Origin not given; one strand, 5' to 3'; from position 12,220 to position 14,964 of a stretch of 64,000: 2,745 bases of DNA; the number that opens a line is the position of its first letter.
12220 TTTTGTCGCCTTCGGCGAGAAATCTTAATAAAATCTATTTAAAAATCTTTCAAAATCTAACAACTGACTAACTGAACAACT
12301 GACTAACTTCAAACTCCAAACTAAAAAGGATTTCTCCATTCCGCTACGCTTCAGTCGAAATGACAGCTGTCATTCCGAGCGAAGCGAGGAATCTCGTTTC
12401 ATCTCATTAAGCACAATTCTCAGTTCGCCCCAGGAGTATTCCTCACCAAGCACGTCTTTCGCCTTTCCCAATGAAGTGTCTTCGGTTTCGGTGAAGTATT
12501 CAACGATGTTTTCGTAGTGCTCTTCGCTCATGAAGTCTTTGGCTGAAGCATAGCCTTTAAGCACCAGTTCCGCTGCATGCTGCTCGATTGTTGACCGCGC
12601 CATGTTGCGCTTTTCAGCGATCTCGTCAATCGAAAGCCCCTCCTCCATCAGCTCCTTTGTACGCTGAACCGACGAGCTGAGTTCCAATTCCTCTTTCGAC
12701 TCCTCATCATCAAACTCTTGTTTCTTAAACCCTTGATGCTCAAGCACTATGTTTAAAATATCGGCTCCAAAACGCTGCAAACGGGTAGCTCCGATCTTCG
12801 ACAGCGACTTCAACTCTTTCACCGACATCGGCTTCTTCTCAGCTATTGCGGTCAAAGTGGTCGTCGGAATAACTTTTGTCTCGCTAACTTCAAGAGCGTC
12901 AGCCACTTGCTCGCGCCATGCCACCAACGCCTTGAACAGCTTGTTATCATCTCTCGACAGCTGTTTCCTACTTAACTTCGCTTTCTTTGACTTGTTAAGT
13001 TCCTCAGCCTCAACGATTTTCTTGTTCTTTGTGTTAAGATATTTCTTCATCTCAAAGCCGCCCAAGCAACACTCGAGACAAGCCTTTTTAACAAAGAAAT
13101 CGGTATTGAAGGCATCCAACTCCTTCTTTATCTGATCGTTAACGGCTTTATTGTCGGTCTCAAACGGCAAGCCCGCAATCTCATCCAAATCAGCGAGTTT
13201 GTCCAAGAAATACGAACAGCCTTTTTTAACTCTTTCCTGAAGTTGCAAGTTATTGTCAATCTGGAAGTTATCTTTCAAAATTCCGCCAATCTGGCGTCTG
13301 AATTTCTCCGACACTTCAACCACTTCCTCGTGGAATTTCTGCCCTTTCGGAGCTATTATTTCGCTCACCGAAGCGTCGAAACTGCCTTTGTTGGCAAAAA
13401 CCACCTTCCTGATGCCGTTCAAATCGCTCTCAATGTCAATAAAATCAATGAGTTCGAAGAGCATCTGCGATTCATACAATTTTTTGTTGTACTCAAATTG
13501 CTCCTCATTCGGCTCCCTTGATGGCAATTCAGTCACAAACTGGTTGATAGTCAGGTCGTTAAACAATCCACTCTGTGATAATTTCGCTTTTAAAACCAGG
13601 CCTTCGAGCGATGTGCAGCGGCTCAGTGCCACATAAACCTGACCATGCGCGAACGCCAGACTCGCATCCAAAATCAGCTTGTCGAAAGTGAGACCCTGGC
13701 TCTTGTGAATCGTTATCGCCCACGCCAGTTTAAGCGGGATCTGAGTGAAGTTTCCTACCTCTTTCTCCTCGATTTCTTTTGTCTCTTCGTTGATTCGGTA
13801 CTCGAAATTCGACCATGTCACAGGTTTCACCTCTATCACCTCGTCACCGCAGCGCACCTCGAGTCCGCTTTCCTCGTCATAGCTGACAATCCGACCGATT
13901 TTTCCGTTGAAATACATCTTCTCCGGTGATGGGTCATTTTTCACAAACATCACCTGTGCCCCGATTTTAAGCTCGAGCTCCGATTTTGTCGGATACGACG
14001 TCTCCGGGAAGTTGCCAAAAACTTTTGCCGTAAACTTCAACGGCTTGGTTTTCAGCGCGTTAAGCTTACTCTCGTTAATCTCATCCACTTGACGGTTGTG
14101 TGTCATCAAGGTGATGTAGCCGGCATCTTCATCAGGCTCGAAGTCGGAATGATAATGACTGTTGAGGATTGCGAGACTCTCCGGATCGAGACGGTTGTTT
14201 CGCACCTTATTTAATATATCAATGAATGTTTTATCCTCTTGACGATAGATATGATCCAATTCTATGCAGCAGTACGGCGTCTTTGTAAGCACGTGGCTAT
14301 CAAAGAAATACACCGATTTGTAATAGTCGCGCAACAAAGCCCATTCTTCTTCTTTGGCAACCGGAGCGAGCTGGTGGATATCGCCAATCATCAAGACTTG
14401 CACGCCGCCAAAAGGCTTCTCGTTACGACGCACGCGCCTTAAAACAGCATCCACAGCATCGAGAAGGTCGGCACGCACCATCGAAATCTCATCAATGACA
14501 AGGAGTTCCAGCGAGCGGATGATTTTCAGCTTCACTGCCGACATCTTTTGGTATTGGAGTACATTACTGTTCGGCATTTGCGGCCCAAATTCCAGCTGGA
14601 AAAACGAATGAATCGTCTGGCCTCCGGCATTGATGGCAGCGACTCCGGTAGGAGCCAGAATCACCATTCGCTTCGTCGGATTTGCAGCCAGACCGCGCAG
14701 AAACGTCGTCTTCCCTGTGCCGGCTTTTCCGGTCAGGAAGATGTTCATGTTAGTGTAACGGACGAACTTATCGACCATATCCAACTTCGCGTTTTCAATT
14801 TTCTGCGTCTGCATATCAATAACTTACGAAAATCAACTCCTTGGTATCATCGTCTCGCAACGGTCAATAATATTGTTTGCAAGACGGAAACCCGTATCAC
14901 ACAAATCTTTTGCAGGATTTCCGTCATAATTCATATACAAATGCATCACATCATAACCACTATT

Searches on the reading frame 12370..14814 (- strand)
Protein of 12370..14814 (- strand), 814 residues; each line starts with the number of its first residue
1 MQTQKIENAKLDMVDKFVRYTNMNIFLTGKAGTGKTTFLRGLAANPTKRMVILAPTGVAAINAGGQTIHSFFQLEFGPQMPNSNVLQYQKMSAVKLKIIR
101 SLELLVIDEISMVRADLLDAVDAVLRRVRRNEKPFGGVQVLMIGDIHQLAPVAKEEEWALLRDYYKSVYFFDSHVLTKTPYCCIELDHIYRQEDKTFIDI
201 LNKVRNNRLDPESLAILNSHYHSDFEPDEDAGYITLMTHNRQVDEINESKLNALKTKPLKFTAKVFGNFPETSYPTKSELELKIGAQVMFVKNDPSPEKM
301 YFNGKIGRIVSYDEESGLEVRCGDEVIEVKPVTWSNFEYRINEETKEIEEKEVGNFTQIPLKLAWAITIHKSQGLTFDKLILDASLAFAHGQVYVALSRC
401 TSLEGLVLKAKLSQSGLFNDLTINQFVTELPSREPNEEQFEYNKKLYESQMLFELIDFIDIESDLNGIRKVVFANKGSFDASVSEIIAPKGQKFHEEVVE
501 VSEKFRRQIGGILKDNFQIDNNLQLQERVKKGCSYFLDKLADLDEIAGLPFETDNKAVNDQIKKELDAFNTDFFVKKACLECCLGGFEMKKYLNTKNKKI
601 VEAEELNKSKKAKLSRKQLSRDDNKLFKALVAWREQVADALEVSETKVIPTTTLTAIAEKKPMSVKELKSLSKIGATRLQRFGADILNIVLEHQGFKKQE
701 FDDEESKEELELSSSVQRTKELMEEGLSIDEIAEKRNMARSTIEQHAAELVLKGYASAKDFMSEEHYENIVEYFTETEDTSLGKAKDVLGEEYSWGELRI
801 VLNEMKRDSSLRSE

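Call 58: find_encoding_contigs(protein=window:12370-14814:-, flank=10000, max_places=1)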
Protein window:12370-14814:- (814 aa): 4 contigs read that carry it; 1 place shown.
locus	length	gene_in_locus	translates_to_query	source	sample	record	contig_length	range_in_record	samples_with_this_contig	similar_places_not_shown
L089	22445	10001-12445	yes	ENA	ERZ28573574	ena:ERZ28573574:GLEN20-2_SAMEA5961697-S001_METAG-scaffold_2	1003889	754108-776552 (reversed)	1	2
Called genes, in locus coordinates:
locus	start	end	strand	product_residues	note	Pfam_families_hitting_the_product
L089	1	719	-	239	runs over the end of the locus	-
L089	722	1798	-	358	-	-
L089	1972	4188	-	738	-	PF10459:Peptidase_S46, PF00089:Trypsin (faint)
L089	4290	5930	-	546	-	PF03571:Peptidase_M49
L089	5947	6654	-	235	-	-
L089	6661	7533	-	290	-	PF18962:Por_Secre_tail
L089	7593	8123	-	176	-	PF13189:Cytidylate_kin2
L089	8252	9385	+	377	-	PF04055:Radical_SAM, PF06969:HemN_C (weak)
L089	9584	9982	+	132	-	PF18498:DUF5618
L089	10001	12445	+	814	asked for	PF05970:PIF1, PF13245:AAA_19, PF13401:AAA_22 (faint), PF13604:AAA_30, PF00570:HRDC, PF14493:HTH_40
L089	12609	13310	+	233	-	PF02146:SIR2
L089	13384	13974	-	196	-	PF01195:Pept_tRNA_hydro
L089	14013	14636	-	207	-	PF01386:Ribosomal_L25p, PF14693:Ribosomal_TL5_C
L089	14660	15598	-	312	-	PF13793:Pribosyltran_N, PF00156:Pribosyltran, PF14572:Pribosyl_synth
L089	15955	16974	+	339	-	PF01640:Peptidase_C10, PF18962:Por_Secre_tail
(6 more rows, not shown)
